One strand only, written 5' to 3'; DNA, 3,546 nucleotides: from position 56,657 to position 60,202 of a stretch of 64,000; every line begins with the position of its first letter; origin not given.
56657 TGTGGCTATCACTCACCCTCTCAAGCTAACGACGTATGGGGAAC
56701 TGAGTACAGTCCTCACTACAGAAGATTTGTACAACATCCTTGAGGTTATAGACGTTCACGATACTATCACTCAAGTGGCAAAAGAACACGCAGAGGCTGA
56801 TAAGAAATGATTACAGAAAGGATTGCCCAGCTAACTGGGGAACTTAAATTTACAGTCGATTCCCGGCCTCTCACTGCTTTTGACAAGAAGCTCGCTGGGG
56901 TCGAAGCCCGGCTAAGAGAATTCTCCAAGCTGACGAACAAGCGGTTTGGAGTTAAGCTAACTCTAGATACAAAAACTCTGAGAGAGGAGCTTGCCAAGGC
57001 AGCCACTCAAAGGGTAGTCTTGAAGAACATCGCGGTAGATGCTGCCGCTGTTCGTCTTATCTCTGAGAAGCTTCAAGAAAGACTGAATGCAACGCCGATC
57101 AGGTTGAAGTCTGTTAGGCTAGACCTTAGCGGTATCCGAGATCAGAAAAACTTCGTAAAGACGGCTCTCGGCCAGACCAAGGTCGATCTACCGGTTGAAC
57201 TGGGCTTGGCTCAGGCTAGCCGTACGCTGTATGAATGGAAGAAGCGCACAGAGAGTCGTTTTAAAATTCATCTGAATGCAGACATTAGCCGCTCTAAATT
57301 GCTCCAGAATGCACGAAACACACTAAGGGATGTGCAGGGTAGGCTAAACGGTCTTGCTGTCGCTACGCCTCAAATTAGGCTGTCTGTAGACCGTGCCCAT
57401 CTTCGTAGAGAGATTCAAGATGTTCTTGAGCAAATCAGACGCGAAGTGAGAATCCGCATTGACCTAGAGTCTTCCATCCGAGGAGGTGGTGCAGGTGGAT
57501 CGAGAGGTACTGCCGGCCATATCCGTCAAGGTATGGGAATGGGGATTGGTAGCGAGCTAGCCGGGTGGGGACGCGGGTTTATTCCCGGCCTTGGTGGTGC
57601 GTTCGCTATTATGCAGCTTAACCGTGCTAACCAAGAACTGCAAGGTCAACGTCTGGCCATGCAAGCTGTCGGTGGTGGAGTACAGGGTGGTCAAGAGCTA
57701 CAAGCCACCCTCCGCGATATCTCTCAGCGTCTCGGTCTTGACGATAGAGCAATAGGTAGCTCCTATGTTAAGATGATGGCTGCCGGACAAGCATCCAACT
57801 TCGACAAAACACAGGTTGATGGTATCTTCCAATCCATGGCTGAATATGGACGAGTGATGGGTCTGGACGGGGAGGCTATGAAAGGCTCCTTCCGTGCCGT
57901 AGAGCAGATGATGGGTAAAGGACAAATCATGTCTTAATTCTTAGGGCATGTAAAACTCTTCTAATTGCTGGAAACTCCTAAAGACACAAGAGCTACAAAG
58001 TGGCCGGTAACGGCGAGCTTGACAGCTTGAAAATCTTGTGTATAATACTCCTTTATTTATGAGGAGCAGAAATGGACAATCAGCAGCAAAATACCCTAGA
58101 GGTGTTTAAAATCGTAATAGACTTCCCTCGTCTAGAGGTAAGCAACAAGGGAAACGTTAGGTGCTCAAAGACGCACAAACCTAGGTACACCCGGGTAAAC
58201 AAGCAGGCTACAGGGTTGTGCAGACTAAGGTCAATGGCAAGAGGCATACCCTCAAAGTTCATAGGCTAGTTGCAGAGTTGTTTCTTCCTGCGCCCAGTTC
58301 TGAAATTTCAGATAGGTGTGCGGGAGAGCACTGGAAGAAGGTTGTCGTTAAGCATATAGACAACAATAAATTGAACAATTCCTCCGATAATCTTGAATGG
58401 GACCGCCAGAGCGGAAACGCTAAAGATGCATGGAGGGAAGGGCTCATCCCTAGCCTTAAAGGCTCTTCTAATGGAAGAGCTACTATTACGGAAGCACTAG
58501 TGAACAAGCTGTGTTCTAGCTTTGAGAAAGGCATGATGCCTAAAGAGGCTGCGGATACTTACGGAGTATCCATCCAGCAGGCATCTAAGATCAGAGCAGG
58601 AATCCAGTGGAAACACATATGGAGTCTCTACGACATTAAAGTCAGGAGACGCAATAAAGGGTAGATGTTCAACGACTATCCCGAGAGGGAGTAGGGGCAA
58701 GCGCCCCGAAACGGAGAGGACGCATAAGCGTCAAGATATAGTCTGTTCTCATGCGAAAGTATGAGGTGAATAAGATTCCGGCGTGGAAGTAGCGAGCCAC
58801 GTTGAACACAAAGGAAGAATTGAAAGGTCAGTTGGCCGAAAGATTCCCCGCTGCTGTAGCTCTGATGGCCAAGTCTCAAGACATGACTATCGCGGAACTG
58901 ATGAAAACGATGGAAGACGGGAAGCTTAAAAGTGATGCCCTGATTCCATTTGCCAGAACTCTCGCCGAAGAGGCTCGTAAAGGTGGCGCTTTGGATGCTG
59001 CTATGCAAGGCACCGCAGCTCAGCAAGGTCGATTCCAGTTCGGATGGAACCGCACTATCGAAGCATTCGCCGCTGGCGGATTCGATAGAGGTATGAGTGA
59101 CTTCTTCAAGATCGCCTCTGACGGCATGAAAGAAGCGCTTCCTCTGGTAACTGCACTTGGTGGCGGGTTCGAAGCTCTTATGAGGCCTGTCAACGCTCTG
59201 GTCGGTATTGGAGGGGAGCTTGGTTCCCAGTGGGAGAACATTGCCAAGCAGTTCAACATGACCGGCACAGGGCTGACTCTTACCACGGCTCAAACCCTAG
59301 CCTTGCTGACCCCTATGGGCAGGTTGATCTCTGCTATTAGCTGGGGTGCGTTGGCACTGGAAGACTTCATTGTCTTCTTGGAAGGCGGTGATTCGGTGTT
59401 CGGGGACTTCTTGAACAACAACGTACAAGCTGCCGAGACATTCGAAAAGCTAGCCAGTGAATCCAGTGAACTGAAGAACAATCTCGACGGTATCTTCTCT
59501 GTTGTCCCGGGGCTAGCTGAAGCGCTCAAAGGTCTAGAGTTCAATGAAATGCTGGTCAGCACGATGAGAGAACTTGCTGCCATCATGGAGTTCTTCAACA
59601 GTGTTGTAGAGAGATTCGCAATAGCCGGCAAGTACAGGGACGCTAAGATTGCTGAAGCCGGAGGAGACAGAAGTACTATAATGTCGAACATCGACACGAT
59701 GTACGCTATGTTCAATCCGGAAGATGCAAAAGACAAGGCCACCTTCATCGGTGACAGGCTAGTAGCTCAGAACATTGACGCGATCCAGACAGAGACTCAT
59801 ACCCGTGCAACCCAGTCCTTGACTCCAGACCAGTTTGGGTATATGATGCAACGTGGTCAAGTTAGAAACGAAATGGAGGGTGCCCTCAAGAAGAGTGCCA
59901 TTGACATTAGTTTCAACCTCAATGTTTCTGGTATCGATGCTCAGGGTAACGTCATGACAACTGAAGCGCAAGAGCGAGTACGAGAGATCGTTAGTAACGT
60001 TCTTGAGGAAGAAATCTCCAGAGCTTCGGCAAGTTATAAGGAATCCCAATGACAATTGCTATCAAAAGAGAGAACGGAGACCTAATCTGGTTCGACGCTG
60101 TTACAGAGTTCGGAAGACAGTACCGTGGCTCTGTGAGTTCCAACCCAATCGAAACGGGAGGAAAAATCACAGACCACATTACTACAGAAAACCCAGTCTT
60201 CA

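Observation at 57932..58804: Tape-measure gene split inside its conserved domain by an ~870-nt intron-like insertion carrying an HNH gene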

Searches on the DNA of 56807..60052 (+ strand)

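Call 4: search_dna_similar(query=window:56807-60052:+, collection=phages, mode=near, max_rows=30)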
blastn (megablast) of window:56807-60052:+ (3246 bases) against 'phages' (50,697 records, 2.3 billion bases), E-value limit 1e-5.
Records with a match: 135; places in all: 136; records where one place covers at least 80% of the query: 4.
Best place of each record, by identity: >=99% 1; 95-99% 110; 90-95% 11; 80-90% 13.
By first word of the organism name: Pseudomonas 121; Escherichia 10; Campylobacter 4.
By host as written in the record: Pseudomonas aeruginosa 48; Pseudomonas aeruginosa PAO1 25; Pseudomonas aeruginosa PAK 10; Escherichia coli 8; Campylobacter jejuni 4; Pseudomonas aeruginosa C2-10 2; Pseudomonas aeruginosa 3099-2aT 2; Pseudomonas aeruginosa 573 2; and 22 more.
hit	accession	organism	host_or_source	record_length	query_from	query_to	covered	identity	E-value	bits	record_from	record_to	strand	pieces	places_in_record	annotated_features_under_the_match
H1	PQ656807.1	Pseudomonas phage vB_Ps_ZCPS13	Pseudomonas aeruginosa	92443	1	3246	100%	99.0%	0e+0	5823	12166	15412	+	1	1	tail length tape measure protein (x2) | HNH endonuclease | hypothetical protein | tail fiber protein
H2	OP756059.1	Pseudomonas phage PseuPha1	Pseudomonas aeruginosa PAO1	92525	1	3246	100%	95.3%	0e+0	5142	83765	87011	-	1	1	tail protein | tail length tape measure protein | HNH endonuclease | tail fiber protein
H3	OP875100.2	Pseudomonas phage SPA01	Pseudomonas aeruginosa PAO1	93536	1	3246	100%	94.0%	0e+0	4909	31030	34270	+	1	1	hypothetical protein (x5)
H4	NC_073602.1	Pseudomonas phage SPA01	Pseudomonas aeruginosa PAO1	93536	1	3246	100%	94.0%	0e+0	4909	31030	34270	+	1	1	hypothetical protein (x5)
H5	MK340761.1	Pseudomonas phage vB_PaeM_SCUT-S2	Pseudomonas aeruginosa PAO1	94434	1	3246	73%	98.6%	0e+0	4188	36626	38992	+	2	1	putative tape measure protein | hypothetical protein | putative structural protein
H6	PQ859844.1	Pseudomonas phage CP-p-PA-22062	Pseudomonas aeruginosa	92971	1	3246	73%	98.4%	0e+0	4154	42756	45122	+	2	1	tail length tape measure protein | hypothetical protein | tail fiber protein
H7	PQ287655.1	Pseudomonas phage HHBS9_1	Pseudomonas aeruginosa BWKH9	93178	1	3246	73%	98.4%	0e+0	4154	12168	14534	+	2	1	tail length tape measure protein | hypothetical protein | tail fiber protein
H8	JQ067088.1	Pseudomonas phage PaMx12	Pseudomonas aeruginosa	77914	1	3246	73%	98.4%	0e+0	4154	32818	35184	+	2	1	record has no annotation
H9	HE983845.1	Pseudomonas phage vB_PaeM_C2-10_Ab1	Pseudomonas aeruginosa C2-10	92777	1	3246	73%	98.4%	0e+0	4154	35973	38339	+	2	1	putative tape measure protein | hypothetical protein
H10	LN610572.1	Pseudomonas phage vB_PaeM_C2-10_Ab02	Pseudomonas aeruginosa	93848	1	3246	73%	98.4%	0e+0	4154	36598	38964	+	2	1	ORF68: hypothetical tail length tape-measure protein | ORF67: hypothetical protein | ORF69: hypothetical protein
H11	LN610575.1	Pseudomonas phage vB_PaeM_C2-10_Ab08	Pseudomonas aeruginosa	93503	1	3246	73%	98.4%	0e+0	4154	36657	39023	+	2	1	ORF67: putative tail length tape-measure protein | ORF66: hypothetical protein | ORF68: hypothetical protein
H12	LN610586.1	Pseudomonas phage vB_PaeM_C2-10_Ab10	Pseudomonas aeruginosa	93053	1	3246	73%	98.4%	0e+0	4154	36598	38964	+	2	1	record has no annotation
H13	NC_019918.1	Pseudomonas phage vB_PaeM_C2-10_Ab1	Pseudomonas aeruginosa C2-10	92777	1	3246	73%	98.4%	0e+0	4154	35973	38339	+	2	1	tail length tape measure protein | tail fiber protein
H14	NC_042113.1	Pseudomonas phage vB_PaeM_C2-10_Ab02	Pseudomonas aeruginosa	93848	1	3246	73%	98.4%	0e+0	4154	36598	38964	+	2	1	ORF68: tail length tape measure protein | ORF67: hypothetical protein | ORF69: tail fiber protein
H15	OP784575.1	Pseudomonas phage pPA-3099-2aT.2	Pseudomonas aeruginosa 3099-2aT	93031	1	3246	73%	98.4%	0e+0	4154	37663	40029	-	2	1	tail length tape-measure protein | hypothetical protein (x2)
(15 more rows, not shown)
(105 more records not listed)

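Call 5: get_annotated_region(hit=H5, flank=1500)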
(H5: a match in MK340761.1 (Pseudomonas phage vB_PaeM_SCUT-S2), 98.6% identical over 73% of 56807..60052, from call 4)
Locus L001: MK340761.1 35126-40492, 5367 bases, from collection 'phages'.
description: Pseudomonas phage vB_PaeM_SCUT-S2, complete genome.
organism: Pseudomonas phage vB_PaeM_SCUT-S2 (NCBI taxid 2508866)
taxonomy: Viruses; Duplodnaviria; Heunggongvirae; Uroviricota; Caudoviricetes; Pakpunavirus
host: Pseudomonas aeruginosa PAO1; source: lake water; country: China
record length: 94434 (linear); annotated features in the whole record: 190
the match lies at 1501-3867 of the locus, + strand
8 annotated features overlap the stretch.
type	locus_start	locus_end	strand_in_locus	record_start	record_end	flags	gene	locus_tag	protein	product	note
CDS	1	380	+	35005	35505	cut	-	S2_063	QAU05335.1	putative structural protein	-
CDS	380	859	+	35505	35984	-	-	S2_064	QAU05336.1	putative structural protein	-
CDS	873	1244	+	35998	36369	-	-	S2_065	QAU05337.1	putative structural protein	-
CDS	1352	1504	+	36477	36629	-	-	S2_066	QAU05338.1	hypothetical protein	-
CDS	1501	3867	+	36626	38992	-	-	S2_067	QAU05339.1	putative tape measure protein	-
CDS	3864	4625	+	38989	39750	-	-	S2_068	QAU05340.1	putative structural protein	-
CDS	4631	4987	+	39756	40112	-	-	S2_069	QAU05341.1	putative structural protein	-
CDS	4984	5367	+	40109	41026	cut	-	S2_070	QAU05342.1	putative structural protein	-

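Call 6: get_annotated_region(hit=H1, flank=1500)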
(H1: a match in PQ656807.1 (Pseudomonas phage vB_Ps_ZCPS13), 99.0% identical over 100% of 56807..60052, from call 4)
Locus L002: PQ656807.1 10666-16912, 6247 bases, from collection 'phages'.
description: Pseudomonas phage vB_Ps_ZCPS13, complete genome.
organism: Pseudomonas phage vB_Ps_ZCPS13 (NCBI taxid 3385019)
taxonomy: Viruses; Duplodnaviria; Heunggongvirae; Uroviricota; Caudoviricetes; Pakpunavirus
host: Pseudomonas aeruginosa; source: sewage water; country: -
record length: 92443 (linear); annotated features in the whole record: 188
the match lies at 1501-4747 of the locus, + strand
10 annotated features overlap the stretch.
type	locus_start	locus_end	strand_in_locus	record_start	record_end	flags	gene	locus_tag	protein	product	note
CDS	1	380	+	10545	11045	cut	-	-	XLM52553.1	structural protein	-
CDS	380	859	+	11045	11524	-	-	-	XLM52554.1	tail tube protein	-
CDS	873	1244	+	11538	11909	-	-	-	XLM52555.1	tail assembly chaperone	-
CDS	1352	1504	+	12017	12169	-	-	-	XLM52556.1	hypothetical protein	-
CDS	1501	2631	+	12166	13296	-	-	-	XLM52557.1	tail length tape measure protein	-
CDS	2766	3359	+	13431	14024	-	-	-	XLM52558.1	HNH endonuclease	-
CDS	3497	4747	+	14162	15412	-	-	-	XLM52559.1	tail length tape measure protein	-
CDS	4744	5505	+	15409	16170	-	-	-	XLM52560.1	tail fiber protein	-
CDS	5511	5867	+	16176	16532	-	-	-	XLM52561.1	virion structural protein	-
CDS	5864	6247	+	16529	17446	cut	-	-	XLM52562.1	baseplate hub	-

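Call 7: get_annotated_region(hit=H2, flank=1500)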
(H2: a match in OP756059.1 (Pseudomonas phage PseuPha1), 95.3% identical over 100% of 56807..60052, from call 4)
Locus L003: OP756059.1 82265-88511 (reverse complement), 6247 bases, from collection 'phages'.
description: Pseudomonas phage PseuPha1, complete genome.
organism: Pseudomonas phage PseuPha1 (NCBI taxid 2994964)
taxonomy: Viruses; Duplodnaviria; Heunggongvirae; Uroviricota; Caudoviricetes; Pakpunavirus
host: Pseudomonas aeruginosa PAO1; source: -; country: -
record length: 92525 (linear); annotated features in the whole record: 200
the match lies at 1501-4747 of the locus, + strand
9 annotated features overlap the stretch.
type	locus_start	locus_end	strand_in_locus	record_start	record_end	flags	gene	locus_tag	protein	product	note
CDS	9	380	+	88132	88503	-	-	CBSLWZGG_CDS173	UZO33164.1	hypothetical protein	-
CDS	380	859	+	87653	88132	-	-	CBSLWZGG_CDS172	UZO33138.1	virion structural protein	-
CDS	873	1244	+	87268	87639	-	-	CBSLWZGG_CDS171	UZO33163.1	tail assembly chaperone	-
CDS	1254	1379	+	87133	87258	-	-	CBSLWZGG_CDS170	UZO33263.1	hypothetical protein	-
CDS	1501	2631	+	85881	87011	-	-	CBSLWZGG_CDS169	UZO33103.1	tail length tape measure protein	-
CDS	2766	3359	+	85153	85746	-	-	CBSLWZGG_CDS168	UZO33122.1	HNH endonuclease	-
CDS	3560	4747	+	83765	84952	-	-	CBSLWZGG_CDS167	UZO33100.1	tail protein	-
CDS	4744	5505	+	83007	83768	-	-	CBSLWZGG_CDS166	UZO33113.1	tail fiber protein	-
CDS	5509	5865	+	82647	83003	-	-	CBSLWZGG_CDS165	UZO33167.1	virion structural protein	-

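Call 8: get_annotated_region(hit=H3, flank=1500)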
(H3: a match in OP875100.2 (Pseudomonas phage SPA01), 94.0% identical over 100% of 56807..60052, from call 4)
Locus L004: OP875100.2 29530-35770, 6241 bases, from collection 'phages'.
description: Pseudomonas phage SPA01, complete genome.
organism: Pseudomonas phage SPA01 (NCBI taxid 3003719)
taxonomy: Viruses; Duplodnaviria; Heunggongvirae; Uroviricota; Caudoviricetes; Pakpunavirus
host: Pseudomonas aeruginosa PAO1; source: -; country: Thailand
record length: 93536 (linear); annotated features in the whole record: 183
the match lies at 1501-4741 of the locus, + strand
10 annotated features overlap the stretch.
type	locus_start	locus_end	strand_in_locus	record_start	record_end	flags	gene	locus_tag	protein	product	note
CDS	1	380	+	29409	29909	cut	-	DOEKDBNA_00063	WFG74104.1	hypothetical protein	-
CDS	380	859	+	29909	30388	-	-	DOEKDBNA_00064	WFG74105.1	hypothetical protein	-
CDS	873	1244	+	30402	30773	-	-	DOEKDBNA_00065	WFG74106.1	hypothetical protein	-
CDS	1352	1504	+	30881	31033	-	-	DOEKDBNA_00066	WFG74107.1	hypothetical protein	-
CDS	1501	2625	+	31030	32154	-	-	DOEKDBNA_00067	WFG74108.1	hypothetical protein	-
CDS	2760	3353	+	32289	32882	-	-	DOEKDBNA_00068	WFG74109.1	hypothetical protein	-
CDS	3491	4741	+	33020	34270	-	-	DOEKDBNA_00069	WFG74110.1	hypothetical protein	-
CDS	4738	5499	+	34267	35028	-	-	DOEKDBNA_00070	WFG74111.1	hypothetical protein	-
CDS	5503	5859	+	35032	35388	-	-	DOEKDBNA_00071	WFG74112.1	hypothetical protein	-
CDS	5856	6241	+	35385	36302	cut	-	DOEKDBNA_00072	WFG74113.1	hypothetical protein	-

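Call 33: search_dna_similar(query=L004:2300-2622:+, collection=phages, mode=near, max_rows=15)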
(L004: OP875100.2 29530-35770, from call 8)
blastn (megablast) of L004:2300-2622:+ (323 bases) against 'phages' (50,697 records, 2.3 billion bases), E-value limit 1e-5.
Records with a match: 121; places in all: 121; records where one place covers at least 80% of the query: 121.
Best place of each record, by identity: >=99% 2; 95-99% 42; 80-90% 77.
By first word of the organism name: Pseudomonas 121.
By host as written in the record: Pseudomonas aeruginosa 48; Pseudomonas aeruginosa PAO1 25; Pseudomonas aeruginosa PAK 10; Pseudomonas aeruginosa B31 2; Pseudomonas aeruginosa B55 2; - 2; Pseudomonas aeruginosa B8 2; Pseudomonas aeruginosa ATCC 15442 2; and 18 more.
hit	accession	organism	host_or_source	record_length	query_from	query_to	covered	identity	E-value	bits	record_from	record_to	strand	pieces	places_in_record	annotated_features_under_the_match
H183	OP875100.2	Pseudomonas phage SPA01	Pseudomonas aeruginosa PAO1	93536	1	323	100%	100.0%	9e-169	597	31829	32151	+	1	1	hypothetical protein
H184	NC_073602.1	Pseudomonas phage SPA01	Pseudomonas aeruginosa PAO1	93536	1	323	100%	100.0%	9e-169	597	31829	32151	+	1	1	hypothetical protein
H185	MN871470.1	Pseudomonas phage Pa-U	Pseudomonas aeruginosa PAO1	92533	1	322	100%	98.1%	3e-158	562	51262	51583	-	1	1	record has no annotation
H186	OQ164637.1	Pseudomonas phage HJ01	Pseudomonas aeruginosa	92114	1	322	100%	98.1%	3e-158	562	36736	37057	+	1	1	tail length tape-measure protein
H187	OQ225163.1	Pseudomonas phage vB_PaeM_B31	Pseudomonas aeruginosa B31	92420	1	322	100%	98.1%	3e-158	562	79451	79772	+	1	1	putative tape measure protein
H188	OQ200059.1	Pseudomonas phage vB_PaeM_B55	Pseudomonas aeruginosa B55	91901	1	322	100%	98.1%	3e-158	562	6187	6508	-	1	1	tape measure protein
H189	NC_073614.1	Pseudomonas phage vB_PaeM_B31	Pseudomonas aeruginosa B31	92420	1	322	100%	98.1%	3e-158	562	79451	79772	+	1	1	putative tape measure protein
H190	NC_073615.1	Pseudomonas phage HJ01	Pseudomonas aeruginosa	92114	1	322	100%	98.1%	3e-158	562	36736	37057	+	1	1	tail length tape-measure protein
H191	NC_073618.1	Pseudomonas phage vB_PaeM_B55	Pseudomonas aeruginosa B55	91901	1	322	100%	98.1%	3e-158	562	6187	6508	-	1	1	tape measure protein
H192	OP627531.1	Pseudomonas phage vB-PaeM-YQ78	Pseudomonas aeruginosa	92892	1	322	100%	98.1%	3e-158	562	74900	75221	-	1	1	tail length tape-measure protein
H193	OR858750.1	Pseudomonas phage Pae01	Pseudomonas aeruginosa Pa021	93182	1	322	100%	98.1%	3e-158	562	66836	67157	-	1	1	tail length tape measure protein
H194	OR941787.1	Pseudomonas phage PJNP029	Pseudomonas aeruginosa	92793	1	322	100%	98.1%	3e-158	562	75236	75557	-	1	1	tail length tape-measure protein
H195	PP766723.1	Pseudomonas phage Baskent_P3_3B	Pseudomonas aeruginosa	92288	1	322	100%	98.1%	3e-158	562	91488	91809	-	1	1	tail length tape-measure protein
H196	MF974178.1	Pseudomonas phage YS35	-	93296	1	322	100%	97.8%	1e-156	556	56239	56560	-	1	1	putative tape measure protein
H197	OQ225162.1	Pseudomonas phage vB_PaeS_B8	Pseudomonas aeruginosa B8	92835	1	322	100%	97.8%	1e-156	556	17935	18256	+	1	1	putative tape measure protein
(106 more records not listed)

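Call 34: get_annotated_region(hit=H186, flank=600)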
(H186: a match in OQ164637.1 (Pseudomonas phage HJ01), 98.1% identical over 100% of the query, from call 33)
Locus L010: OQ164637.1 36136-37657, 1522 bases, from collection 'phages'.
description: Pseudomonas phage HJ01, complete genome.
organism: Pseudomonas phage HJ01 (NCBI taxid 3018995)
taxonomy: Viruses; Duplodnaviria; Heunggongvirae; Uroviricota; Caudoviricetes; Pakpunavirus
host: Pseudomonas aeruginosa; source: pig farm; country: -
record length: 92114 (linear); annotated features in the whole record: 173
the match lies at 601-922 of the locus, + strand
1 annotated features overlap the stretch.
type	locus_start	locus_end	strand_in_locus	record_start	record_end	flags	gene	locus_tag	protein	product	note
CDS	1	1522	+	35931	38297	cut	-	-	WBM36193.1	tail length tape-measure protein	-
